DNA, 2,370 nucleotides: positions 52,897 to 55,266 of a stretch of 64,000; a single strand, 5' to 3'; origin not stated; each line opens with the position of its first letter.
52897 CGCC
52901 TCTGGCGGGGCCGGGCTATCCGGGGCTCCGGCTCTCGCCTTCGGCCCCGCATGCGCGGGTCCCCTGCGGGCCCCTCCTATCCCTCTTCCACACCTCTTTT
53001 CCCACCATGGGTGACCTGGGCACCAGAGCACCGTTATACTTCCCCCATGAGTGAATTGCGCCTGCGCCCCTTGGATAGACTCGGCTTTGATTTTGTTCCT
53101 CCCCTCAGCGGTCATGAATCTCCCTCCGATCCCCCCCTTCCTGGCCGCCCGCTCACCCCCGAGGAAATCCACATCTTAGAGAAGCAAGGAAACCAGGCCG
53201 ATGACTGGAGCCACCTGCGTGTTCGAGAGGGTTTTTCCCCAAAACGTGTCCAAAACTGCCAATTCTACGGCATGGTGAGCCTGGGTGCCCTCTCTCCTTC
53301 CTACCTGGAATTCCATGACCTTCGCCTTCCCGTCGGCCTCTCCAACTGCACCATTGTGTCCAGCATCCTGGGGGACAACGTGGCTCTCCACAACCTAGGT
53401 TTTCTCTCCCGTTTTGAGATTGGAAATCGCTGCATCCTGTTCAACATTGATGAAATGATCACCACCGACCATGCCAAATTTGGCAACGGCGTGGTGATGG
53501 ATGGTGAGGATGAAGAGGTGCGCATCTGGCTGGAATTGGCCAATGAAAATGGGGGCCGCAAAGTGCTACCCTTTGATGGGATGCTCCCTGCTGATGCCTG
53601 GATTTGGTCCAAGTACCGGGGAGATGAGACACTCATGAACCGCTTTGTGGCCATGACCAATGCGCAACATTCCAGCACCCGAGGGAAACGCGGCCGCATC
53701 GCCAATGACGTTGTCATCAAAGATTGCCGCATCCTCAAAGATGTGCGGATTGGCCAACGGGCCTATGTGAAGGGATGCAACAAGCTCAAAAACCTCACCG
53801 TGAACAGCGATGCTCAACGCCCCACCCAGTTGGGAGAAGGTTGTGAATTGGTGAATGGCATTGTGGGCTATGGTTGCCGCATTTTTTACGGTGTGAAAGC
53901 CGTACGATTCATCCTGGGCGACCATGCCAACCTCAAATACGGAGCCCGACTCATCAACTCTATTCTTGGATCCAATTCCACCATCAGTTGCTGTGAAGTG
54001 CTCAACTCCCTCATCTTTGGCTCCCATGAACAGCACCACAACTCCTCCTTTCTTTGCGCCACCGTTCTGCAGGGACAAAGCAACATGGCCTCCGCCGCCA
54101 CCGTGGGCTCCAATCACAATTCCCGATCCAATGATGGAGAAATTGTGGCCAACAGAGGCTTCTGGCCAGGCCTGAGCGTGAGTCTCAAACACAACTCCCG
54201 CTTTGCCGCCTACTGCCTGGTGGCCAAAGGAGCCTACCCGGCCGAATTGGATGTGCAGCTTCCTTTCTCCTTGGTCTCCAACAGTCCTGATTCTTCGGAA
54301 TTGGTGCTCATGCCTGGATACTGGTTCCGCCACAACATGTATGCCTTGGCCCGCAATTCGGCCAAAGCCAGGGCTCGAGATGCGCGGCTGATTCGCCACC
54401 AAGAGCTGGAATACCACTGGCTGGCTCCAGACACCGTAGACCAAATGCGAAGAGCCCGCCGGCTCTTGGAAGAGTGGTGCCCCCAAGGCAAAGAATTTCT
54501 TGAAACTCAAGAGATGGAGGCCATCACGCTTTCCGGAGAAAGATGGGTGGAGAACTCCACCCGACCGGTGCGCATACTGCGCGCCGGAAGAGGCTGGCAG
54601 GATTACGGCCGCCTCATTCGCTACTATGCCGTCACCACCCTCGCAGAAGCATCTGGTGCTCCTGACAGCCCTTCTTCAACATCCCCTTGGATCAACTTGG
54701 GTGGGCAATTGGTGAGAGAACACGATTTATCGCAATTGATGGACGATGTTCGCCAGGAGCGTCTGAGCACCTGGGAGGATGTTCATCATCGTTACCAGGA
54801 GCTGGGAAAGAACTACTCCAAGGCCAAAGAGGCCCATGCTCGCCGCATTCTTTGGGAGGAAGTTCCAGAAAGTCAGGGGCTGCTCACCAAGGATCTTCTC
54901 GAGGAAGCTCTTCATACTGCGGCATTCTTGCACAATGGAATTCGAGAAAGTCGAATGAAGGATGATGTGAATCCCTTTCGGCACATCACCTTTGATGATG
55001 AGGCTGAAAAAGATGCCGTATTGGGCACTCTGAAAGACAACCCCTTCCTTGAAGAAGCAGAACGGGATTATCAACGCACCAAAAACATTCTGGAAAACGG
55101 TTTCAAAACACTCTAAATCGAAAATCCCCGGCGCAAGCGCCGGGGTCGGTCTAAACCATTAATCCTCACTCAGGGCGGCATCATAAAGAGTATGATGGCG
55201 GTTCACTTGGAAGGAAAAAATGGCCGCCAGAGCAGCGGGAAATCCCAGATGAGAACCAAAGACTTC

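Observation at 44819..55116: ROK regulator, ATPase-less ABC importer, PPi-type PFK paralog, PIG-L deacetylase, double-SIS protein and DUF4954-like protein: candidate undescribed amino-sugar/glycoside catabolic route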

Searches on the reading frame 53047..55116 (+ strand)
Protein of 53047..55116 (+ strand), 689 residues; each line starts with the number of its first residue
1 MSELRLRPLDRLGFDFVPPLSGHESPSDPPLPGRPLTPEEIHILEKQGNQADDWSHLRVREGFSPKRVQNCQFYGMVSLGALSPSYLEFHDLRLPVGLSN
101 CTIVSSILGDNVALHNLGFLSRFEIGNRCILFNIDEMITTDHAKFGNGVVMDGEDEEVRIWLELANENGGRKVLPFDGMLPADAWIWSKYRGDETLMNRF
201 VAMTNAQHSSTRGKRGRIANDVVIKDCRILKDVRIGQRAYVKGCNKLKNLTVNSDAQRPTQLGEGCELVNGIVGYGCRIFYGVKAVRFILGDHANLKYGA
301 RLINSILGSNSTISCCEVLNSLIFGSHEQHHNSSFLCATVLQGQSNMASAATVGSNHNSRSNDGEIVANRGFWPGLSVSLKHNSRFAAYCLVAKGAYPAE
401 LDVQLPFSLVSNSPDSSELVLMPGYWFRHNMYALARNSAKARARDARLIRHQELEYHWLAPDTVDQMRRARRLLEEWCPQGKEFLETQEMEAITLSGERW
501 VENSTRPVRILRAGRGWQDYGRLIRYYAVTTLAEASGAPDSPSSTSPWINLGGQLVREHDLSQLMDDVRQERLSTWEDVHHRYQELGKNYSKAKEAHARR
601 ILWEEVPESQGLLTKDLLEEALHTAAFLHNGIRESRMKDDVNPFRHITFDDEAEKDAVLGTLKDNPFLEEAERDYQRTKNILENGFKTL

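Call 4: search_protein_families(library=pfam, proteins=[window:53047-55116:+], max_evalue=0.01)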
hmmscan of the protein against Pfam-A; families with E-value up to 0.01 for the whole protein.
window:53047-55116:+ (689 aa): 4 families
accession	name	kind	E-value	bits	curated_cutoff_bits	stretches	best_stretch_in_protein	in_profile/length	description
PF16314.11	DUF4954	-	3.5e-55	187.9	26.2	1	34-476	2-431/433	Domain of unknown function (DUF4954)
PF25084.1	LbH_EIF2B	-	2.8e-08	34.1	54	0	259-314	27-82/105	EIF2B subunit epsilon LbH domain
PF20683.2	DUF6819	-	1.6e-05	25.1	23.5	1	538-624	10-96/171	Domain of unknown function (DUF6819)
PF00132.30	Hexapep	-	0.00053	20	27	0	218-244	4-31/36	Bacterial transferase hexapeptide (six repeats)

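Call 5: search_protein_families(library=ncbifam, proteins=[window:53047-55116:+], max_evalue=0.01)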
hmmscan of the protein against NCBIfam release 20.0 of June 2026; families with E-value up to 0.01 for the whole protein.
window:53047-55116:+ (689 aa): 2 families
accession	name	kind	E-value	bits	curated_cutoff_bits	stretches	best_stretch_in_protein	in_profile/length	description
NF052502.1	man1P_GTase_Rv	exception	0.0036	16.2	440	0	263-328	256-322/352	mannose-1-phosphate guanylyltransferase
TIGR02091.1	glgC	equivalog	0.0084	15.2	424.9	0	210-254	314-358/364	glucose-1-phosphate adenylyltransferase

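Call 9: find_homologous_proteins(query=window:53047-55116:+, max_evalue=0.00001)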
Query window:53047-55116:+ (689 aa): 8000 proteins with E <= 0.00001 among 8000 candidates; the best 120 are listed.
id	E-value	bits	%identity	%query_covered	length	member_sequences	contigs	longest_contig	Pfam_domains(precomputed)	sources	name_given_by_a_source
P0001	0.0e+0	1610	100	100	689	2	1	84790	PF16314.12,PF25087.2,PF25084.2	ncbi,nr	ncbi:MAG: DUF4954 family protein [Spirochaetales bacterium]|nr:DUF4954 family protein [Spirochaetale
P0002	1.1e-296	1004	63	100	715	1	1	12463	PF16314.12,PF25087.2,PF25084.2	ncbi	-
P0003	3.7e-295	999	63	99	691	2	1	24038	PF16314.12,PF25087.2,PF25084.2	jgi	-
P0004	2.8e-294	996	63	99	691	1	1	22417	PF16314.12,PF25087.2,PF25084.2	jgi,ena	-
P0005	2.8e-292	989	62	99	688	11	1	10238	PF16314.12,PF25087.2,PF25084.2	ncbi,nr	ncbi:MAG: DUF4954 domain-containing protein [Spirochaetes bacterium]|nr:MAG: DUF4954 domain-containi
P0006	6.4e-292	988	63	99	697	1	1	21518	PF20683.3,PF16314.12,PF25087.2,PF25084.2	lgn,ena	-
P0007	2.4e-290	983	62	99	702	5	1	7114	PF16314.12,PF25087.2,PF25084.2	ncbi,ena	-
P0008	7.0e-290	981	63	99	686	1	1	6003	PF16314.12,PF25087.2,PF25084.2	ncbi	-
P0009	1.9e-289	980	63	99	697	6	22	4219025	PF20683.3,PF16314.12,PF25087.2,PF25084.2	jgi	jgi:hypothetical protein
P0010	6.7e-287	972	62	98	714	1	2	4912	PF16314.12,PF25087.2,PF25084.2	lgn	-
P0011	2.8e-284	963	61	99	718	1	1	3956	PF20683.3,PF16314.12,PF25084.2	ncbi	-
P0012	1.1e-283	961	61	99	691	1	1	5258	PF16314.12,PF25087.2,PF25084.2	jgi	-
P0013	4.6e-283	959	60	99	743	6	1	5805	PF16314.12,PF25087.2,PF25084.2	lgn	-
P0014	3.0e-280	950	60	99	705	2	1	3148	PF16314.12,PF25087.2,PF25084.2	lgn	-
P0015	4.3e-280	949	62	95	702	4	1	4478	PF16314.12,PF25087.2,PF25084.2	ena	-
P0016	1.1e-274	931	60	100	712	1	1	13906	PF16314.12,PF25087.2,PF25084.2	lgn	-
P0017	1.1e-273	928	60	98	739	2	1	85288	PF16314.12,PF25084.2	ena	-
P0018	1.9e-263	894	60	98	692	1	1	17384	PF16314.12,PF25087.2,PF25084.2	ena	-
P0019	1.4e-257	875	57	99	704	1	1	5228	PF16314.12,PF25084.2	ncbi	-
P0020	2.6e-252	857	55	99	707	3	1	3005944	PF16314.12,PF25087.2,PF25084.2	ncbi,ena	-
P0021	2.1e-250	851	52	100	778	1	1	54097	PF16314.12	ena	-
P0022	1.3e-249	848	56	94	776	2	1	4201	PF16314.12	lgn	-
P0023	1.6e-249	848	57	100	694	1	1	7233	PF16314.12,PF25084.2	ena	-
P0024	5.5e-249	846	55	99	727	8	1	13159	PF16314.12,PF25084.2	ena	-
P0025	8.9e-249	846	52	99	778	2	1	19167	PF16314.12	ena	-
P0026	1.3e-248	845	55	99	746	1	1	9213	PF16314.12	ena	-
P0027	2.3e-248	844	54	99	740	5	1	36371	PF16314.12,PF25087.2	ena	-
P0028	1.0e-247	842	53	100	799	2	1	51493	PF16314.12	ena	-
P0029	1.5e-246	838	54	99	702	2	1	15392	PF16314.12,PF25087.2,PF25084.2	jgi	-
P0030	3.4e-246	837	52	95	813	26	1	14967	PF16314.12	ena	-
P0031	2.0e-243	828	63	78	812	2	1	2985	PF16314.12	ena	-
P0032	1.6e-242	825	54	99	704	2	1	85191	PF16314.12,PF25087.2,PF25084.2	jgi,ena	-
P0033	7.0e-242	823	54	99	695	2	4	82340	PF16314.12,PF25087.2,PF25084.2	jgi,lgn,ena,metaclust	metaclust:\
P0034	1.5e-241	822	54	99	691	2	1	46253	PF16314.12,PF25087.2,PF25084.2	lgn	-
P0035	2.0e-241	821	54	99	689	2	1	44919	PF16314.12,PF25084.2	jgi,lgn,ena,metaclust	metaclust:\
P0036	2.8e-241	821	54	99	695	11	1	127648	PF16314.12,PF25087.2,PF25084.2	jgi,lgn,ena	-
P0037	1.7e-240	818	54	99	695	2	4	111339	PF16314.12,PF25087.2,PF25084.2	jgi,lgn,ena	-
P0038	9.6e-239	812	53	100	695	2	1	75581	PF16314.12,PF25087.2,PF25084.2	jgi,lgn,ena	-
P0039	6.9e-238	810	55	95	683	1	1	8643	PF16314.12,PF25087.2,PF25084.2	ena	-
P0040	9.5e-238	809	54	100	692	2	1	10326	PF16314.12,PF25087.2,PF25084.2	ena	-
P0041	3.8e-237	807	54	94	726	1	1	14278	PF20683.3,PF16314.12,PF25084.2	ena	-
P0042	4.5e-237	807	53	99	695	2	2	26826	PF16314.12,PF25087.2,PF25084.2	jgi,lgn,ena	-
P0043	5.1e-230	784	55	88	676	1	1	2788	PF16314.12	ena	-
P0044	2.5e-225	768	63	78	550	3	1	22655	PF16314.12,PF25087.2,PF25084.2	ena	-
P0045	3.6e-220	751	50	100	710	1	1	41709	PF20683.3,PF16314.12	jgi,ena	-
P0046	3.3e-219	748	51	97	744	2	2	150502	PF16314.12,PF25087.2,PF25084.2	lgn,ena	-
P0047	3.3e-219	748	50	99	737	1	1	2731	PF16314.12,PF25084.2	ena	-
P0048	4.9e-219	747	49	98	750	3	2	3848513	PF20683.3,PF16314.12,PF25087.2,PF25084.2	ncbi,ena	-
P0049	9.2e-219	746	52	96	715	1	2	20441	PF16314.12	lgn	-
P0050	1.9e-218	745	48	100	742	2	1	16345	PF16314.12,PF25084.2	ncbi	-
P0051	6.5e-218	744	49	98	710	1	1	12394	PF20683.3,PF16314.12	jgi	jgi:Domain of unknown function (DUF4954)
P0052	9.2e-218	743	51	97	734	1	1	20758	PF16314.12,PF25084.2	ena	-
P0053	2.9e-217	742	49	99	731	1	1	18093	PF20683.3,PF16314.12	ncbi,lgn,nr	ncbi:MAG: hypothetical protein JWO58_244 [Chitinophagaceae bacterium]|nr:hypothetical protein [Chiti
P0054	3.3e-217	741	48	100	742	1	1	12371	PF16314.12,PF25084.2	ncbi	-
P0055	5.1e-217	741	48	99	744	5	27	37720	PF16314.12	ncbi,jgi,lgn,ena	-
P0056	5.8e-217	741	48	100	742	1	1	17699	PF16314.12,PF25084.2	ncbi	-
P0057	6.1e-217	740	48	100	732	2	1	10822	PF20683.3,PF16314.12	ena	-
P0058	7.6e-217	740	50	97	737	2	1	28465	PF16314.12,PF25087.2,PF25084.2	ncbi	-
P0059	8.0e-217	740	48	99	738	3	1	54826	PF20683.3,PF16314.12,PF25084.2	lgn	-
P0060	8.7e-217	740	50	97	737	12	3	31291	PF16314.12,PF25087.2,PF25084.2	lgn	-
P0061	9.0e-217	740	48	99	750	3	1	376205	PF16314.12,PF25087.2,PF25084.2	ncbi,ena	-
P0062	9.0e-217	740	48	99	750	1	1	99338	PF16314.12,PF25087.2,PF25084.2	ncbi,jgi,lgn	-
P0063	1.0e-216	740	48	98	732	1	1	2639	PF20683.3,PF16314.12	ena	-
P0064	1.1e-216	740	48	100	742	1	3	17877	PF16314.12,PF25084.2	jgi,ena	jgi:NDP-sugar pyrophosphorylase family protein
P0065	1.9e-216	739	48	100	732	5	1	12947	PF20683.3,PF16314.12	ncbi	-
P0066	2.2e-216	739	46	98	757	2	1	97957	PF20683.3,PF16314.12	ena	-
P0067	2.4e-216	738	48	98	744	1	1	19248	PF16314.12,PF25084.2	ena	-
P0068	2.5e-216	738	48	99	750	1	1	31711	PF16314.12,PF25087.2,PF25084.2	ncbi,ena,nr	ncbi:MAG TPA: DUF4954 family protein [Puia sp.]|nr:DUF4954 family protein [Puia sp.]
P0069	2.9e-216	738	49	98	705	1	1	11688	PF20683.3,PF16314.12,PF25087.2,PF25084.2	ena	-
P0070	3.1e-216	738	49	97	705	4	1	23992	PF20683.3,PF16314.12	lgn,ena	-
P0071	3.9e-216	738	48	100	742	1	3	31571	PF16314.12,PF25084.2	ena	-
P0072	6.1e-216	737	47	100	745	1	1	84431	PF20683.3,PF16314.12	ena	-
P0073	6.3e-216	737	49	97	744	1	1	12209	PF16314.12,PF25087.2,PF25084.2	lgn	-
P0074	6.4e-216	737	49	98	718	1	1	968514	PF20683.3,PF16314.12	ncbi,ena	-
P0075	6.5e-216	737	48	99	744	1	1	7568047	PF20683.3,PF16314.12,PF25084.2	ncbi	ncbi:MAG: DUF4954 family protein [Chitinophagaceae bacterium]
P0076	6.9e-216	737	48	99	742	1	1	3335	PF20683.3,PF16314.12,PF25084.2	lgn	-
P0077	7.2e-216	737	50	97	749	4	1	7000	PF16314.12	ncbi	-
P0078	7.4e-216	737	48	99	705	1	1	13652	PF20683.3,PF16314.12,PF25087.2,PF25084.2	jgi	jgi:NDP-sugar pyrophosphorylase family protein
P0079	7.9e-216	737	46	99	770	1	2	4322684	PF20683.3,PF16314.12,PF25084.2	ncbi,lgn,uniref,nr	ncbi:uncharacterized protein DUF4954 [Anseongella ginsenosidimutans]|uniref:Uncharacterized protein 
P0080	8.5e-216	737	50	97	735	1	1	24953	PF16314.12,PF25087.2,PF25084.2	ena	-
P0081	9.6e-216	736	47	100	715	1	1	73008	PF20683.3,PF16314.12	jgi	jgi:hypothetical protein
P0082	9.7e-216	736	49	98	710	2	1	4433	PF16314.12,PF25084.2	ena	-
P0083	1.0e-215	736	47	100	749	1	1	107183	PF20683.3,PF16314.12,PF25084.2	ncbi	ncbi:DUF4954 family protein [Flavitalea flava]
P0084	1.2e-215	736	51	94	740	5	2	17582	PF16314.12,PF25084.2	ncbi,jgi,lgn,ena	jgi:NDP-sugar pyrophosphorylase family protein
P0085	1.2e-215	736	50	98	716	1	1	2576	PF16314.12,PF25084.2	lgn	-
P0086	1.2e-215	736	47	99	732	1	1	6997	PF20683.3,PF16314.12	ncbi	-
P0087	1.3e-215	736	51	97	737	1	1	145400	PF16314.12,PF25087.2,PF25084.2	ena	-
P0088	1.4e-215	736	51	94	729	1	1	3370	PF20683.3,PF16314.12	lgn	-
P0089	1.7e-215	736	45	100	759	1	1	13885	PF20683.3,PF16314.12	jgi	jgi:hypothetical protein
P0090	1.7e-215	736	48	100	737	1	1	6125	PF20683.3,PF16314.12,PF25084.2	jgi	jgi:hypothetical protein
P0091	1.8e-215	736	50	97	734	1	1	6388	PF16314.12,PF25087.2,PF25084.2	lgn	-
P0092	2.1e-215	735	51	96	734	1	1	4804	PF16314.12,PF25087.2,PF25084.2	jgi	-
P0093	2.2e-215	735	49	99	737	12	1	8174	PF16314.12,PF25087.2,PF25084.2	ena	-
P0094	2.5e-215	735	48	97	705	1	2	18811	PF20683.3,PF16314.12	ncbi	-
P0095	3.3e-215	735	47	99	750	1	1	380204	PF20683.3,PF16314.12,PF25087.2,PF25084.2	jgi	jgi:hypothetical protein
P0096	3.4e-215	735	49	99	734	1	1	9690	PF20683.3,PF16314.12,PF25087.2,PF25084.2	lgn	-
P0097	3.5e-215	735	48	98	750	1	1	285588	PF16314.12,PF25087.2,PF25084.2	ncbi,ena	-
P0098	3.8e-215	735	47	98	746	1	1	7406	PF20683.3,PF16314.12,PF25084.2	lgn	-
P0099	4.3e-215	734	47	98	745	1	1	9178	PF20683.3,PF16314.12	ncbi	ncbi:MAG TPA: DUF4954 family protein [Chitinophagaceae bacterium]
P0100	5.8e-215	734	48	98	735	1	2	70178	PF20683.3,PF16314.12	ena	-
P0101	6.3e-215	734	45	100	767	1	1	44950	PF20683.3,PF16314.12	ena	-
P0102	7.4e-215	734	47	98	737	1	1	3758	PF20683.3,PF16314.12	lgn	-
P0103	8.8e-215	733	48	98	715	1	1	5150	PF20683.3,PF16314.12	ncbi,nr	ncbi:MAG TPA: DUF4954 family protein [Puia sp.]|nr:DUF4954 family protein [Puia sp.]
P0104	9.4e-215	733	47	99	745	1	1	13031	PF20683.3,PF16314.12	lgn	-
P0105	1.0e-214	733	47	99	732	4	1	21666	PF20683.3,PF16314.12,PF25084.2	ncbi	ncbi:MAG TPA: DUF4954 family protein [Flavihumibacter sp.]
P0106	1.2e-214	733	47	100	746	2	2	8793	PF20683.3,PF16314.12,PF25084.2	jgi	jgi:hypothetical protein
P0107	1.5e-214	733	47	98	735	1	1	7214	PF20683.3,PF16314.12,PF25084.2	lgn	-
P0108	1.5e-214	733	48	100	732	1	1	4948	PF20683.3,PF16314.12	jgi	-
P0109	1.8e-214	732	49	98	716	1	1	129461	PF20683.3,PF16314.12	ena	-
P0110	1.8e-214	732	48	99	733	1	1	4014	PF16314.12,PF25087.2,PF25084.2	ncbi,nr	ncbi:MAG: DUF4954 family protein [Phycisphaerae bacterium]|nr:DUF4954 family protein [Phycisphaerae 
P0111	1.9e-214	732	48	99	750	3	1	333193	PF20683.3,PF16314.12,PF25087.2,PF25084.2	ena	-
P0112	2.0e-214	732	48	99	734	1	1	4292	PF20683.3,PF16314.12,PF25084.2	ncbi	-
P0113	2.1e-214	732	49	98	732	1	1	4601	PF20683.3,PF16314.12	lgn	-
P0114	2.1e-214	732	47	100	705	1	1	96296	PF20683.3,PF16314.12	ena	-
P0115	2.1e-214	732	47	99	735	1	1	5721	PF20683.3,PF16314.12,PF25084.2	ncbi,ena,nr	ncbi:MAG TPA: DUF4954 family protein [Phnomibacter sp.]|nr:DUF4954 family protein [Phnomibacter sp.]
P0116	2.2e-214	732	47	98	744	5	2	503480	PF20683.3,PF16314.12,PF25084.2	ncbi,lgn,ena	-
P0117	2.3e-214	732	48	99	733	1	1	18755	PF20683.3,PF16314.12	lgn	-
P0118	2.5e-214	732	47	99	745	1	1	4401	PF20683.3,PF16314.12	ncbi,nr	ncbi:MAG TPA: DUF4954 family protein [Puia sp.]|nr:DUF4954 family protein [Puia sp.]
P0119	2.7e-214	732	49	99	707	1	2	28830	PF16314.12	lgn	-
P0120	2.8e-214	732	47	100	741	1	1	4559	PF20683.3,PF16314.12,PF25084.2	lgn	-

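Call 12: find_related_loci(query=A1, collection=genome_contigs, flank=10000)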
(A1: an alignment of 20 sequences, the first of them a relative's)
Query A1 (689 aa) in genome_contigs; peptide patterns used: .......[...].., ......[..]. (x = any residue, [..] = any of these).
600 stretches matched a pattern (row limit reached: there are more); 597 encode a relative of the query (tblastn E <= 1e-3); the best 80 are kept; 80 distinct loci.
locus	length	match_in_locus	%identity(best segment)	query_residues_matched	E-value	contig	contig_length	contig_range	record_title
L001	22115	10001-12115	55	1-682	0e+0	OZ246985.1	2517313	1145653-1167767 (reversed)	MAG: Spirochaetaceae bacterium isolate b38d4da2-e2e0-47dc-b259-ad184f0061a5 genome assembly, chromosome: 1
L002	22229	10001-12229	48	1-682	0e+0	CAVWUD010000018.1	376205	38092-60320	MAG: uncultured Bacteroidetes bacterium isolate MFD01633.bin.3.416 genome assembly, contig: contig_19128, whole genome s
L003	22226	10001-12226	48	1-684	0e+0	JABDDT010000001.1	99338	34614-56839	MAG: Bacteroidetes bacterium isolate BWMinHeated_Nextera45_MAG2 3300020889.a:Ga0207113_1003, whole genome shotgun sequen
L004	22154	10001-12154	49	1-674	0e+0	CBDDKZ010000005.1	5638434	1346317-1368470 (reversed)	MAG: Cytophagales bacterium isolate 45e868e7-5122-452c-b1bb-b8116e9dc412 genome assembly, contig: contig_5, whole genome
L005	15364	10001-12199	47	1-689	0e+0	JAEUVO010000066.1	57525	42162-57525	MAG: Chitinophagaceae bacterium isolate new MAG-383 k141_2262660, whole genome shotgun sequence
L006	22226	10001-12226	48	1-684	0e+0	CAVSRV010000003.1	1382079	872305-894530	MAG: uncultured Bacteroidetes bacterium isolate MFD05521.bin.1.216 genome assembly, contig: contig_16138, whole genome s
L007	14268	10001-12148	48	1-670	0e+0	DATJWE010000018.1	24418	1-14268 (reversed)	MAG TPA_asm: Puia sp. isolate SMAG_U15091 k141_3106438, whole genome shotgun sequence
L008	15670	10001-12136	48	1-670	0e+0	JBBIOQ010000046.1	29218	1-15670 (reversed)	MAG: Sphingobacteriales bacterium isolate BQF270218_bin_283 NODE_372_length_29218_cov_4.535919, whole genome shotgun seq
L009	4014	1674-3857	48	1-682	0e+0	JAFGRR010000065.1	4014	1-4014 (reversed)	MAG: Phycisphaerae bacterium isolate Zod_Metabat.846 k87_1157601, whole genome shotgun sequence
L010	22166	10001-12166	48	8-683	0e+0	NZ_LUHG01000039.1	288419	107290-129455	Hydrotalea flava strain CCUG 51397 108_A2_NODE_1_length_288419_cov_321.527_ID_1, whole genome shotgun sequence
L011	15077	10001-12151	48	1-674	0e+0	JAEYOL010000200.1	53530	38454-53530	MAG: Bacteroidetes bacterium isolate OH_CBB_151 k127_1182465, whole genome shotgun sequence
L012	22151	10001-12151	48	1-671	0e+0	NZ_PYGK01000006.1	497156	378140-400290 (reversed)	Chitinophaga ginsengisoli strain DSM 18107 Ga0180988_106, whole genome shotgun sequence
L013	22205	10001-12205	47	1-689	0e+0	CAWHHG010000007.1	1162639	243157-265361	MAG: uncultured Chitinophagaceae bacterium isolate MFD02134.bin.1.264 genome assembly, contig: contig_23799, whole genom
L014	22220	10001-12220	48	1-684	0e+0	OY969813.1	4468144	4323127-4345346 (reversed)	MAG: uncultured Bacteroidetes bacterium isolate MFD09671.bin.1.97 genome assembly, chromosome: 1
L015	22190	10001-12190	46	1-683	0e+0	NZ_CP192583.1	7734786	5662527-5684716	Puia sp. P3 chromosome, complete genome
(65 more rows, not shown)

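Call 16: search_solved_structures(query=A1, max_evalue=1, show_alignments=2)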
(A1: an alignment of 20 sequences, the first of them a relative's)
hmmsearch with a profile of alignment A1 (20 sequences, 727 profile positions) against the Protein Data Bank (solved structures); distinct sequences matched with E-value up to 1: 0.

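Call 19: find_encoding_contigs(protein=P0001, flank=10000, max_places=3)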
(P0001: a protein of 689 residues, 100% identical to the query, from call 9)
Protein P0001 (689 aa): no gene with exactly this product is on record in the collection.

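Call 20: find_encoding_contigs(protein=P0002, flank=10000, max_places=2)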
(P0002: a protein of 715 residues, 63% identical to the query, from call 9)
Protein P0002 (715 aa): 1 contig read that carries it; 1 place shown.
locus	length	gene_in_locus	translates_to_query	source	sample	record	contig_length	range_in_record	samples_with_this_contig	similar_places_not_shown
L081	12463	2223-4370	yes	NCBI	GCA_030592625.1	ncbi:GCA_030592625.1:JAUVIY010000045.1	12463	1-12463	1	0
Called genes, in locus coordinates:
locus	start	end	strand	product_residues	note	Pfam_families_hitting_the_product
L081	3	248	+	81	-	?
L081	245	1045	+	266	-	PF02585:PIG-L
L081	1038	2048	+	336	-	PF01380:SIS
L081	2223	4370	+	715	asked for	PF16314:DUF4954, PF25084:LbH_EIF2B (faint), PF25087:GMPPB_C (faint)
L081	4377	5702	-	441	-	PF00654:Voltage_CLC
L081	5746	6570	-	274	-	PF07090:GATase1_like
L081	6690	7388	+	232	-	PF00702:Hydrolase, PF13419:HAD_2 (weak)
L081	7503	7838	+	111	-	PF24038:DUF7347 (weak), PF01022:HTH_5, PF12840:HTH_20, PF13412:HTH_24 (weak), PF08279:HTH_11 (weak)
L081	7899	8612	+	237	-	-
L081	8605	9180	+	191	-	PF01135:PCMT, PF01269:Fibrillarin, PF01209:Ubie_methyltran, PF13489:Methyltransf_23, PF13847:Methyltransf_31, PF08241:Methyltransf_11, PF08242:Methyltransf_12, PF13649:Methyltransf_25, +5 more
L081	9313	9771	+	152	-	PF09912:DUF2141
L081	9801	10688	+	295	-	PF00037:Fer4 (weak), PF12797:Fer4_2 (faint), PF12837:Fer4_6 (faint), PF13237:Fer4_10, PF14697:Fer4_21 (weak), PF12838:Fer4_7, PF13187:Fer4_9 (weak), PF00881:Nitroreductase, +1 more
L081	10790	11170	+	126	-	-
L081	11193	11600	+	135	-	-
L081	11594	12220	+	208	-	PF14196:ATC_hydrolase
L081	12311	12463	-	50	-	?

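Call 21: find_encoding_contigs(protein=P0003, flank=10000, max_places=2)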
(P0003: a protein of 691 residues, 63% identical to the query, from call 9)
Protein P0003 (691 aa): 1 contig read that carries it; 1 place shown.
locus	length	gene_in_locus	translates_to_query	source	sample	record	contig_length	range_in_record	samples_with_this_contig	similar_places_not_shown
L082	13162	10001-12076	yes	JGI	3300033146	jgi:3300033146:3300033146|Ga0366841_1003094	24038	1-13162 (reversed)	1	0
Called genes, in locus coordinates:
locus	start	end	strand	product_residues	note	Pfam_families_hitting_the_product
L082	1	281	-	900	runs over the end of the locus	PF22666:Glyco_hydro_2_N2, PF00703:Glyco_hydro_2 (faint), PF17753:Ig_mannosidase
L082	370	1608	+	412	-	PF00480:ROK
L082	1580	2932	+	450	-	PF01547:SBP_bac_1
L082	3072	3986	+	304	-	PF00528:BPD_transp_1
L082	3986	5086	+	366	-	PF00528:BPD_transp_1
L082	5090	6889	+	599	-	PF02838:Glyco_hydro_20b (weak), PF00728:Glyco_hydro_20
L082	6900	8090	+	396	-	PF00365:PFK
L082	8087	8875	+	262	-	PF02585:PIG-L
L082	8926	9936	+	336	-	PF01380:SIS (faint)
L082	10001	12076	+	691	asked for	PF16314:DUF4954, PF25084:LbH_EIF2B (faint), PF25087:GMPPB_C (faint)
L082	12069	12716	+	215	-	PF02698:DUF218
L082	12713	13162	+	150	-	?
